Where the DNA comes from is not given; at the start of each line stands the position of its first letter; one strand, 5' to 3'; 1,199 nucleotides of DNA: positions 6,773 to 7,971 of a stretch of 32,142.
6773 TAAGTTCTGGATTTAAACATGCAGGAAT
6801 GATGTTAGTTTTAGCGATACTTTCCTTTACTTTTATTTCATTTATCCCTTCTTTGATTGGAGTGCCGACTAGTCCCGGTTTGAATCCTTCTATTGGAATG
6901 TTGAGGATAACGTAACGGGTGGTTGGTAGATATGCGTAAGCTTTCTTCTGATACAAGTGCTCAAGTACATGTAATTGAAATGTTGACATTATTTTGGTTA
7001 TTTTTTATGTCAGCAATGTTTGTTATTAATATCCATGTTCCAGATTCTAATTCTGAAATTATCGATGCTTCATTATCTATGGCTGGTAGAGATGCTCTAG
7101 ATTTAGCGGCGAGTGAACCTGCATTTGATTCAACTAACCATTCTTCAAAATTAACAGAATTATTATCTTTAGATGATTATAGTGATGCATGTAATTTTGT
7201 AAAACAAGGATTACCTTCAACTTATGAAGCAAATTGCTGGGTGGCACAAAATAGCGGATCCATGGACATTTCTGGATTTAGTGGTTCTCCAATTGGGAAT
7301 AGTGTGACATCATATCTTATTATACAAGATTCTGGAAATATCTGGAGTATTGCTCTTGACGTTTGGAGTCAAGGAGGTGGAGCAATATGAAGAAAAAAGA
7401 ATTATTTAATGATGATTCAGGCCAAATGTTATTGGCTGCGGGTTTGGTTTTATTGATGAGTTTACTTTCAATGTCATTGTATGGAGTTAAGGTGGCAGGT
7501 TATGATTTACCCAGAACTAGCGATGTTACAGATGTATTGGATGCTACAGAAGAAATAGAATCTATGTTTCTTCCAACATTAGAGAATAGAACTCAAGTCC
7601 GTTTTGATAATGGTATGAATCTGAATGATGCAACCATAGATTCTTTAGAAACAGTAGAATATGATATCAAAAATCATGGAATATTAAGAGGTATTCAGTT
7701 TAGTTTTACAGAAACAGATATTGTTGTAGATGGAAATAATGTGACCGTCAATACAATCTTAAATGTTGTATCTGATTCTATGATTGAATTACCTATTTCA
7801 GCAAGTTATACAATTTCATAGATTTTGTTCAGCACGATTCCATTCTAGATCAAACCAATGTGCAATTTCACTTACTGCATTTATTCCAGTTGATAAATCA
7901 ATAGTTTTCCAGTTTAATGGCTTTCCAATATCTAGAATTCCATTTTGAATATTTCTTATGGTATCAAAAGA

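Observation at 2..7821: Type IV filament operon (ATPase, split platform, two Gln(+1) pilin candidates) coupled to a giant Ca-binding adhesin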

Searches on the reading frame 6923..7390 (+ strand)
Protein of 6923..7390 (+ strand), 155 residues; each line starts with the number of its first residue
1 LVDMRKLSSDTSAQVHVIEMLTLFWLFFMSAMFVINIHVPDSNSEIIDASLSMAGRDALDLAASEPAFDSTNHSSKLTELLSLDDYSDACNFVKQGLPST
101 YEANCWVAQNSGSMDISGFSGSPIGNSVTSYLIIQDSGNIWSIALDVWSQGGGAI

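Call 5: search_protein_families(library=pfam, proteins=[window:6923-7390:+], max_evalue=0.1)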
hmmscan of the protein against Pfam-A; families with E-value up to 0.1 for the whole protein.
window:6923-7390:+ (155 aa): 0 families

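Call 6: search_protein_families(library=ncbifam, proteins=[window:6923-7390:+], max_evalue=0.1)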
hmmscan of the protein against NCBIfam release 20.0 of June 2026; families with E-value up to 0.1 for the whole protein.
window:6923-7390:+ (155 aa): 0 families

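Call 31: find_homologous_proteins(query=window:6932-7390:+, max_evalue=0.001)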
Query window:6932-7390:+ (152 aa): 50 proteins with E <= 0.001 among 63 candidates.
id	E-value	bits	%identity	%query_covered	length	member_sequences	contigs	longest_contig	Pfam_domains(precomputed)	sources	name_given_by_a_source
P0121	3.9e-92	324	99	100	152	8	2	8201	-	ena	-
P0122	1.5e-86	306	93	100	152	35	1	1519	-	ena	-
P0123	4.1e-85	301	91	100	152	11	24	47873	-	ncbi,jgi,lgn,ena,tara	tara:strand:+ start:134 stop:592 length:459 start_codon:yes stop_codon:yes gene_type:complete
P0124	1.1e-84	300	91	100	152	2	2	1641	-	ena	-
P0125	4.9e-82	291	89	99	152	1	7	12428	-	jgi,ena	-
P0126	2.0e-81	289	84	99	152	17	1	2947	-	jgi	-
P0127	7.8e-81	287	83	99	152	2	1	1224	-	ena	-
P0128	5.1e-80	285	84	99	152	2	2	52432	-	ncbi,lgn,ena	-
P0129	2.3e-78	279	83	99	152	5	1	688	-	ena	-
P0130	3.4e-78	279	83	99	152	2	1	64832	-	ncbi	-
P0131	3.3e-77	275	83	99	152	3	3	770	-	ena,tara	tara:strand:- start:160 stop:618 length:459 start_codon:yes stop_codon:yes gene_type:complete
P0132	3.3e-76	272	80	100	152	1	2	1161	-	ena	-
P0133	5.4e-76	271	83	99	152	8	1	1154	-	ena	-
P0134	2.8e-75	269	81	99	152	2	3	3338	-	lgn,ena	-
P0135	1.6e-73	263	76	100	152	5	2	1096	-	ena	-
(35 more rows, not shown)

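Call 38: search_protein_families(library=pfam, alignment_id=A1, max_evalue=1)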
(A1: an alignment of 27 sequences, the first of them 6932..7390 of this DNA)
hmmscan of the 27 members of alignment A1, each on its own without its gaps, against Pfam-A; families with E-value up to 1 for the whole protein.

A. member 1, window:6932-7390:+ (152 aa): 0 families

B. families by the number of members that match (of 27 scanned): 7 families
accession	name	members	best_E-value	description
PF23923.1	DUF7262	1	0.0072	Family of unknown function (DUF7262)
PF23959.1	DUF7288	1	0.078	Family of unknown function (DUF7288)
PF12842.12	DUF3819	1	0.15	CCR4-Not complex, Not1 subunit, domain of unknown function DUF3819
PF19802.4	DUF6285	1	0.16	Domain of unknown function (DUF6285)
PF21474.3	DNApolII_N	1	0.16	DNA polymerase II, N-terminal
PF18281.7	BILBO1_N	1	0.17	BILBO1 N-terminal domain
PF05507.16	MAGP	1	0.27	Microfibril-associated glycoprotein (MAGP)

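Call 43: predict_structure(alignment_id=A1)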
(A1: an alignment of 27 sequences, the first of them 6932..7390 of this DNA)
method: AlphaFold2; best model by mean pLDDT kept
length: 152 residues; sequences in the alignment: 27
mean_pLDDT: 78.1   pTM: 0.58
mean pLDDT of the five models: 78.1, 77.7, 77.5, 76.8, 74.7
residues with pLDDT >= 90: 16; 70-90: 101; 50-70: 25; < 50: 10
segments of 3 or more residues with pLDDT < 50: 1-3, 149-152
pLDDT, mean of each block of 10 residues (from residue 1): 55 76 72 52 79 89 87 89 89 86 85 74 84 87 76 35
secondary structure, 60 per line:
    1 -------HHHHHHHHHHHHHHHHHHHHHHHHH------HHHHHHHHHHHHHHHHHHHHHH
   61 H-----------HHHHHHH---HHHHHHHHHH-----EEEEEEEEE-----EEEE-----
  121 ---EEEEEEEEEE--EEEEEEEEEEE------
elements in order: H8-32 H39-61 H73-79 H83-92 E98-106 E112-115 E124-133 E136-146

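Call 49: fold_search(model_id=the predicted structure, library=pdb)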
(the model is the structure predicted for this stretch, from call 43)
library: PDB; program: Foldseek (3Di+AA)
matches with E <= 10: 476; with E <= 0.001: 0
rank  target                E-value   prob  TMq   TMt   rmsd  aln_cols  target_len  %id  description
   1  6zyw_O                3.0e-02  0.84  0.36  0.46   6.3       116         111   10  Outer Dynein Arm-Shulin complex - overall structure (Tetrahymena thermophila) (released 2021-01-20)
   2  9y6s_6g               4.5e-02  0.77  0.33  0.42   6.4       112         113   10  96-nm repeat of the Leishmania tarentolae doublet microtubule (released 2025-12-17)
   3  5vky_B                5.1e-02  0.72  0.27  0.37   7.8        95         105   12  Yeast Tda2 (YER071C) - a dynein light chain family member that works independently of the dynein motor complex and mic (released 2017-07-12)
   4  7k58_O                5.1e-02  0.63  0.32  0.38   9.4       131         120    8  Structure of outer-arm dyneins bound to microtubule with microtubule binding state 1(MTBS-1) (released 2021-09-29)
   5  8glv_CP               5.1e-02  0.60  0.31  0.38   6.6       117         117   11  96-nm repeat unit of doublet microtubules from Chlamydomonas reinhardtii flagella (released 2023-05-31)
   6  7k58_N                5.8e-02  0.69  0.35  0.43   6.9       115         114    8  Structure of outer-arm dyneins bound to microtubule with microtubule binding state 1(MTBS-1) (released 2021-09-29)
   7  4v8m_AX               6.6e-02  0.75  0.30  0.24   4.7        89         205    8  High-resolution cryo-electron microscopy structure of the Trypanosoma brucei ribosome (released 2014-07-09)
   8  2pg1_F                8.0e-02  0.63  0.34  0.45   5.9       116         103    9  Structural analysis of a cytoplasmic dynein Light Chain-Intermediate Chain complex (released 2007-06-05)
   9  8j07_l8               8.0e-02  0.44  0.29  0.38   7.4       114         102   13  96nm repeat of human respiratory doublet microtubule and associated axonemal complexes (released 2023-07-26)
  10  8j07_n8               8.5e-02  0.60  0.33  0.45   7.1       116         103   10  96nm repeat of human respiratory doublet microtubule and associated axonemal complexes (released 2023-07-26)
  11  7k5b_N                9.0e-02  0.69  0.37  0.46   6.6       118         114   10  Structure of outer-arm dynein bound to microtubule doublet in microtubule binding state 2 (MTBS-2) (released 2021-09-29)
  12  8glv_AS               9.0e-02  0.35  0.28  0.33   8.0       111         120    9  96-nm repeat unit of doublet microtubules from Chlamydomonas reinhardtii flagella (released 2023-05-31)
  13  8j07_l7               1.2e-01  0.63  0.34  0.45   7.6       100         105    9  96nm repeat of human respiratory doublet microtubule and associated axonemal complexes (released 2023-07-26)
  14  9y6s_6c               1.3e-01  0.35  0.30  0.39   7.2       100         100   11  96-nm repeat of the Leishmania tarentolae doublet microtubule (released 2025-12-17)
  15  6zyw_N                1.4e-01  0.51  0.28  0.36   6.4        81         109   12  Outer Dynein Arm-Shulin complex - overall structure (Tetrahymena thermophila) (released 2021-01-20)
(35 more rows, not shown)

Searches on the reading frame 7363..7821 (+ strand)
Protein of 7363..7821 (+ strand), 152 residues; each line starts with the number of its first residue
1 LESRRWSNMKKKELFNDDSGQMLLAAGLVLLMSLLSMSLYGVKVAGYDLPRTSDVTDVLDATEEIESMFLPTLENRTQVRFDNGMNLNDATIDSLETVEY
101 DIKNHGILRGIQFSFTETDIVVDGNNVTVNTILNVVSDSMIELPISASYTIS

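Call 5: search_protein_families(library=pfam, proteins=[window:7363-7821:+], max_evalue=0.1)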
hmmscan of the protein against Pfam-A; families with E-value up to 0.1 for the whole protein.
window:7363-7821:+ (152 aa): 1 family
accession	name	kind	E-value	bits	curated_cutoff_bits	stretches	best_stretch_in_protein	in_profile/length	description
PF23922.1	DUF7261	-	0.036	14.7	27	1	17-116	2-104/169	Family of unknown function (DUF7261)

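Call 6: search_protein_families(library=ncbifam, proteins=[window:7363-7821:+], max_evalue=0.1)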
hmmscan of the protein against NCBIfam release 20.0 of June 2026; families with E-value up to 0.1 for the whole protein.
window:7363-7821:+ (152 aa): 1 family
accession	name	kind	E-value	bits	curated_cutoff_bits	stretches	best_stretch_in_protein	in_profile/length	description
NF003312.0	PRK04313.1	equivalog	0.091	12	214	0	75-129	131-188/238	30S ribosomal protein S4e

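Call 32: find_homologous_proteins(query=window:7387-7821:+, max_evalue=0.001)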
Query window:7387-7821:+ (144 aa): 60 proteins with E <= 0.001 among 110 candidates.
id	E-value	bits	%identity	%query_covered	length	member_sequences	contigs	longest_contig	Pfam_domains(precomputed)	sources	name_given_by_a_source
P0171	5.2e-78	277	92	100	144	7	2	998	-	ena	-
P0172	2.7e-73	262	88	100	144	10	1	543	-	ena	-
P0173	7.3e-73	261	87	100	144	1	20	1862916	-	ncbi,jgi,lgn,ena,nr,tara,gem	ncbi:MAG: hypothetical protein CL983_05100 [Euryarchaeota archaeon]|nr:hypothetical protein [Euryarc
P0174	1.0e-72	260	87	100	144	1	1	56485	-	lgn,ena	-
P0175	1.3e-72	260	87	100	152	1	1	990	-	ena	-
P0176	1.4e-72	260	86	100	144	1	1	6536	-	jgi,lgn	-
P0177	1.8e-72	259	86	100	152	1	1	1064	-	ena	-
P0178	1.9e-72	259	86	100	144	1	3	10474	-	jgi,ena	-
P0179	2.1e-72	259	86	100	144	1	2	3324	-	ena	-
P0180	2.3e-72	259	86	100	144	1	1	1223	-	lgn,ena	-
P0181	4.0e-72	258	86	100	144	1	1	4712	-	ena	-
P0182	5.4e-72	258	86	100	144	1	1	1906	-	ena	-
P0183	1.3e-68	247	78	100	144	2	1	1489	-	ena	-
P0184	4.0e-67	242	78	100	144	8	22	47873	-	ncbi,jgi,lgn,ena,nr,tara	ncbi:MAG: hypothetical protein CMA03_05135 [Euryarchaeota archaeon]|nr:hypothetical protein [Euryarc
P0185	2.7e-62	226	77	98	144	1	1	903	-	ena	-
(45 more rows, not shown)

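Call 37: search_protein_families(library=pfam, alignment_id=A2, max_evalue=1)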
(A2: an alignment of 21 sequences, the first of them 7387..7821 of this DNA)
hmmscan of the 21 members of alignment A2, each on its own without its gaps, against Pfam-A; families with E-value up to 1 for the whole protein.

A. member 1, window:7387-7821:+ (144 aa): 1 family
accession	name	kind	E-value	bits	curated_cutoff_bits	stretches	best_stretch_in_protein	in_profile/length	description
PF23922.1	DUF7261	-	0.031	14.9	27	1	9-108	2-104/169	Family of unknown function (DUF7261)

B. families by the number of members that match (of 21 scanned): 11 families
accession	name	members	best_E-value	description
PF23922.1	DUF7261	15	0.002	Family of unknown function (DUF7261)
PF14208.11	DUF4320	1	0.042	Domain of unknown function (DUF4320)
PF00640.29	PID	1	0.058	Phosphotyrosine interaction domain (PTB/PID)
PF16727.10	REV1_C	1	0.065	DNA repair protein REV1 C-terminal domain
PF04228.19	Zn_peptidase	1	0.07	Putative neutral zinc metallopeptidase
PF23928.1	DUF7266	1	0.09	Family of unknown function (DUF7266)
PF22467.3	KH_GLD-3_3rd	1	0.13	GLD-3 3rd KH domain (aka KH4)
PF24020.1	DUF7333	1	0.17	Family of unknown function (DUF7333)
PF13597.11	NRDD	1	0.18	Anaerobic ribonucleoside-triphosphate reductase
PF15732.10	DUF4681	1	0.2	Domain of unknown function (DUF4681)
PF01263.26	Aldose_epim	1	0.3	Aldose 1-epimerase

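Call 45: predict_structure(alignment_id=A2)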
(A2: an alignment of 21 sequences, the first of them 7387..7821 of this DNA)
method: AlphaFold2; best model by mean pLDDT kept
length: 144 residues; sequences in the alignment: 21
mean_pLDDT: 80.4   pTM: 0.57
mean pLDDT of the five models: 80.4, 79.1, 77.3, 75.7, 75.1
residues with pLDDT >= 90: 38; 70-90: 78; 50-70: 21; < 50: 7
segments of 3 or more residues with pLDDT < 50: 1-4
pLDDT, mean of each block of 10 residues (from residue 1): 51 81 81 54 62 87 92 92 92 86 85 90 85 84 86
secondary structure, 60 per line:
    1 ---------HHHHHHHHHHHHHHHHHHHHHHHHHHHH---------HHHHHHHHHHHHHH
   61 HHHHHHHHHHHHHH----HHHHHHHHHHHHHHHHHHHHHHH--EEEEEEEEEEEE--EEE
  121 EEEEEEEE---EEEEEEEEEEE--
elements in order: H10-37 H47-74 H79-101 E104-115 E118-128 E132-142

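Call 50: fold_search(model_id=the predicted structure, library=pdb)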
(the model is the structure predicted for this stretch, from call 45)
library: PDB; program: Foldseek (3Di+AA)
matches with E <= 10: 1470; with E <= 0.001: 0
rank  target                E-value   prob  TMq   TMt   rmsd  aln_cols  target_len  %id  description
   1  5kpe_MODEL_1_A        1.7e-02  0.91  0.30  0.34  12.8       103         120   16  Solution NMR Structure of Denovo Beta Sheet Design Protein, Northeast Structural Genomics Consortium (NESG) Ta (released 2016-09-21)
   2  8vfq_B                3.8e-02  0.38  0.22  0.27  14.3       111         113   13  De novo design apixaban-binding protein: apx1049 (released 2024-12-25)
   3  8vez                  4.3e-02  0.69  0.26  0.32  13.2       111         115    8  De novo design apixaban-binding protein: apx1049 (released 2025-01-15)
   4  2bng_B                5.1e-02  0.54  0.25  0.27  14.1       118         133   13  Structure of an M.tuberculosis LEH-like epoxide hydrolase (released 2005-08-03)
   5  2bng_A                5.8e-02  0.54  0.25  0.27  13.7       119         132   14  Structure of an M.tuberculosis LEH-like epoxide hydrolase (released 2005-08-03)
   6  1nh2_D                5.8e-02  0.28  0.19  0.24  13.9       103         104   11  Crystal structure of a yeast TFIIA/TBP/DNA complex (released 2003-10-21)
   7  8vfq_A                7.0e-02  0.25  0.21  0.26  14.4       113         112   12  De novo design apixaban-binding protein: apx1049 (released 2024-12-25)
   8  3kkg                  7.4e-02  0.75  0.25  0.25   5.7        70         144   17  Crystal structure of Putative SnoaL-like polyketide cyclase (YP_509242.1) from Jannaschia Sp. CCS1 at 1.40 A resolution (released 2009-12-01)
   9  9iqd_A                7.4e-02  0.15  0.17  0.19  13.4        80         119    9  Apo-MicM,homologous of AkaM, SnoaL-like protein (released 2025-07-16)
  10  9iq7_A                8.4e-02  0.13  0.17  0.19  13.5        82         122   11  SacM-homologous of AkaM (released 2025-07-16)
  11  2bng_C                8.9e-02  0.41  0.25  0.25  14.1       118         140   13  Structure of an M.tuberculosis LEH-like epoxide hydrolase (released 2005-08-03)
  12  3lyg                  9.4e-02  0.63  0.24  0.28   4.5        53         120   21  Crystal structure of NTF2-like protein of unknown function (YP_270605.1) from Colwellia psychrerythraea 34H at 1.61 A re (released 2010-04-14)
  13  9iqk_A                1.1e-01  0.12  0.17  0.19  13.4        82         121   10  SacM in complex with LC3 (released 2025-07-16)
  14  7o21_A                1.2e-01  0.60  0.27  0.16  11.2       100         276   13  Structure of Bdellovibrio bacteriovorus Bd1075 (released 2021-04-21)
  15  6wf4                  1.3e-01  0.57  0.23  0.25   6.5        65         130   18  Crystal Structure of TerC Co-crystallized with Polyporic Acid (released 2021-04-07)
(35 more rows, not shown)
